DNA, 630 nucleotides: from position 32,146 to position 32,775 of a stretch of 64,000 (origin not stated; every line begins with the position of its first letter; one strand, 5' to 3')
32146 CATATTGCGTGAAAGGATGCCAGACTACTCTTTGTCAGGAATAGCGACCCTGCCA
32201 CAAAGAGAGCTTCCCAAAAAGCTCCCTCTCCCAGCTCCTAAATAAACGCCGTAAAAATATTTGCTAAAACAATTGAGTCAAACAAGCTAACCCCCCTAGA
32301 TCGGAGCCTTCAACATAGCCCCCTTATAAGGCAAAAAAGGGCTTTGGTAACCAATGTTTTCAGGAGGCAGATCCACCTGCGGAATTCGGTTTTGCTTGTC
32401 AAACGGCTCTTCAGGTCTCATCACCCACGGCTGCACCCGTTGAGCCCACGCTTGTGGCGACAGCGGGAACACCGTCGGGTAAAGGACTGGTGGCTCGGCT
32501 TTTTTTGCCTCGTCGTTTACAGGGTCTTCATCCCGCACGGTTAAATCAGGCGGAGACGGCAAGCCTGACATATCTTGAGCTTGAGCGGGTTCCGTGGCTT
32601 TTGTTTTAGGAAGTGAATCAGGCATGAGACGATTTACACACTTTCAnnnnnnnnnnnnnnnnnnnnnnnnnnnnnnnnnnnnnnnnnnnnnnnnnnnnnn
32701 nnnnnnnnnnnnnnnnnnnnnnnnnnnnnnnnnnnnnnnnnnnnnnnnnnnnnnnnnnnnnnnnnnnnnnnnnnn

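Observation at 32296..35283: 878-aa ORFan with tandem C-terminal EAAL(L/M)YAL repeats plus a Pro-rich partner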

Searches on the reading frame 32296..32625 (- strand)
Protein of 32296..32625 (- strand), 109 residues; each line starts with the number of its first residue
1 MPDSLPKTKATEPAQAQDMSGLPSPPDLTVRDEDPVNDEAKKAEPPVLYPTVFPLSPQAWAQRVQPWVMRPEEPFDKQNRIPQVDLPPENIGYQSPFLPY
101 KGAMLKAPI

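Call 3: search_protein_families(library=pfam, proteins=[window:32296-32625:-], max_evalue=1)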
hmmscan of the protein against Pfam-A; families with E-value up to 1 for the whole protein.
window:32296-32625:- (109 aa): 0 families

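Call 4: search_protein_families(library=ncbifam, proteins=[window:32296-32625:-], max_evalue=1)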
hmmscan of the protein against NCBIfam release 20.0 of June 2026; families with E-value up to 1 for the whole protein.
window:32296-32625:- (109 aa): 0 families

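Call 48: search_protein_families(library=phrogs, proteins=[window:32296-32625:-], max_evalue=0.1)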
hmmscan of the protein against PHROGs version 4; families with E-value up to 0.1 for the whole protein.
window:32296-32625:- (109 aa): 0 families

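Call 49: search_protein_families(library=padloc, proteins=[window:32296-32625:-], max_evalue=0.1)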
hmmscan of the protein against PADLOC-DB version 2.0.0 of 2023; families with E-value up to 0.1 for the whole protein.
window:32296-32625:- (109 aa): 0 families

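Call 64: find_homologous_proteins(query=A6, max_evalue=0.01)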
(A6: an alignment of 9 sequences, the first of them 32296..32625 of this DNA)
Query A6 (9 sequences) (109 aa, profile of the alignment): 16 proteins with E <= 0.01 among 1318 candidates.
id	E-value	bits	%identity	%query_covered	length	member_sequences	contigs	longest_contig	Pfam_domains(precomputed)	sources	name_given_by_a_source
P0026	8.5e-37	143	59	94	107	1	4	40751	-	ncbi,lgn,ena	-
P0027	1.1e-33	133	70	100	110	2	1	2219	-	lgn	-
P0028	1.5e-33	133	58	100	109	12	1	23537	-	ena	-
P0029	2.1e-33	132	99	100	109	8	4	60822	-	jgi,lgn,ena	jgi:hypothetical protein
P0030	7.2e-33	131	57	100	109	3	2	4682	-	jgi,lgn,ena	jgi:hypothetical protein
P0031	2.0e-31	126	64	100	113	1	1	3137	-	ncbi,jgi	jgi:hypothetical protein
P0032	3.1e-30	122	57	100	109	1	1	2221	-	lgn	-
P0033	4.4e-30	122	55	100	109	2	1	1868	-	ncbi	-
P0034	6.1e-28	115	55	97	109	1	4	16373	-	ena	-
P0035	7.1e-27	111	70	72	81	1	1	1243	-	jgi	-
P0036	2.1e-25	107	78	53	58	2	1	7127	-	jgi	jgi:hypothetical protein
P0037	8.4e-24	101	36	39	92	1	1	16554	-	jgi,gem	-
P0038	3.7e-23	99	61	40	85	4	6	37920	-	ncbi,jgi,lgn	jgi:hypothetical protein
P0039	2.3e-22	97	53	46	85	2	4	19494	-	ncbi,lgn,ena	-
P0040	2.3e-19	87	42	35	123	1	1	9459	-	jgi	jgi:hypothetical protein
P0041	7.0e-9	54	48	40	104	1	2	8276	-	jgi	jgi:hypothetical protein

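Call 73: find_encoding_contigs(protein=P0041, flank=6000, max_places=2)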
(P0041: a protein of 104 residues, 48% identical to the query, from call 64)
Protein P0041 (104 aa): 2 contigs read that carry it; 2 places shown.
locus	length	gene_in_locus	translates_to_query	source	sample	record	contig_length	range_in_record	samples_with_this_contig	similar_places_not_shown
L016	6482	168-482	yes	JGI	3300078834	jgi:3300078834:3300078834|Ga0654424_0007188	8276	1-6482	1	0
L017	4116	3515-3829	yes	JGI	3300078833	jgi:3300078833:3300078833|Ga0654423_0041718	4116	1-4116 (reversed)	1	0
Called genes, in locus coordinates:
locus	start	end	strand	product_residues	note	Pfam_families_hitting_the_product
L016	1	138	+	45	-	?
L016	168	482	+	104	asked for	-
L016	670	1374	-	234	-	PF22692:LlgE_F_G_D1 (weak)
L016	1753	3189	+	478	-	PF04055:Radical_SAM, PF06969:HemN_C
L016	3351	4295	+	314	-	PF13432:TPR_16 (faint), PF13181:TPR_8 (faint), PF13414:TPR_11 (faint), PF13424:TPR_12 (faint), PF12895:ANAPC3 (weak), PF00515:TPR_1, PF07719:TPR_2 (weak), PF24684:Vgb_lyase (weak), +3 more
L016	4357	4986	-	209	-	-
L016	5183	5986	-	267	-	PF00290:Trp_syntA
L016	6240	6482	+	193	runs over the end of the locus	PF07963:N_methyl (weak)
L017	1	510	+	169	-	?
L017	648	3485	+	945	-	-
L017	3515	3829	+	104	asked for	-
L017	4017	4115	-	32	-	?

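Call 74: find_encoding_contigs(protein=P0028, flank=6000, max_places=2)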
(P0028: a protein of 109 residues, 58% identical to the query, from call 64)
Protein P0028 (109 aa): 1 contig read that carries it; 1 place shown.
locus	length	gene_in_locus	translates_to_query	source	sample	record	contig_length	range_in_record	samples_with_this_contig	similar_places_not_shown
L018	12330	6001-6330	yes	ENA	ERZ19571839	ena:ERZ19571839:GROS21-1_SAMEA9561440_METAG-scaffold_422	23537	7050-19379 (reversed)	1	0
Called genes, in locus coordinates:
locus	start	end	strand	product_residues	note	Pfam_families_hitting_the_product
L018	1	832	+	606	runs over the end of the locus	PF01336:tRNA_anti-codon, PF00152:tRNA-synt_2, PF02938:GAD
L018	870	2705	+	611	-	PF00587:tRNA-synt_2b, PF04073:tRNA_edit, PF03129:HGTP_anticodon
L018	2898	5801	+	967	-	-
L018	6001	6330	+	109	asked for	-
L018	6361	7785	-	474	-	-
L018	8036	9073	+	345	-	-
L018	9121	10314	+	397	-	PF00266:Aminotran_5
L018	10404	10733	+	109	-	-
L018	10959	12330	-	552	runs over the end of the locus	PF23914:TPR_CcmH_CycH (weak), PF13424:TPR_12, PF13414:TPR_11 (weak), PF13432:TPR_16, PF00515:TPR_1 (weak), PF13181:TPR_8 (weak), PF13414:TPR_11 (weak), PF13432:TPR_16 (weak), +13 more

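Call 80: search_solved_structures(query=A6, max_evalue=10, show_alignments=2)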
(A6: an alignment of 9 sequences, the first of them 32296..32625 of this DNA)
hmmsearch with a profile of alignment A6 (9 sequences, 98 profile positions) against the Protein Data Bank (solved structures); distinct sequences matched with E-value up to 10: 0.

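Call 89: search_protein_families(library=pfam, alignment_id=A6, max_evalue=1)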
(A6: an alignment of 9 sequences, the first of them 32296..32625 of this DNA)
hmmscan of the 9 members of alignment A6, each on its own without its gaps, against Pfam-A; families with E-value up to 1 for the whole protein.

A. member 1, window:32296-32625:- (109 aa): 0 families

B. families by the number of members that match (of 9 scanned): 0 families
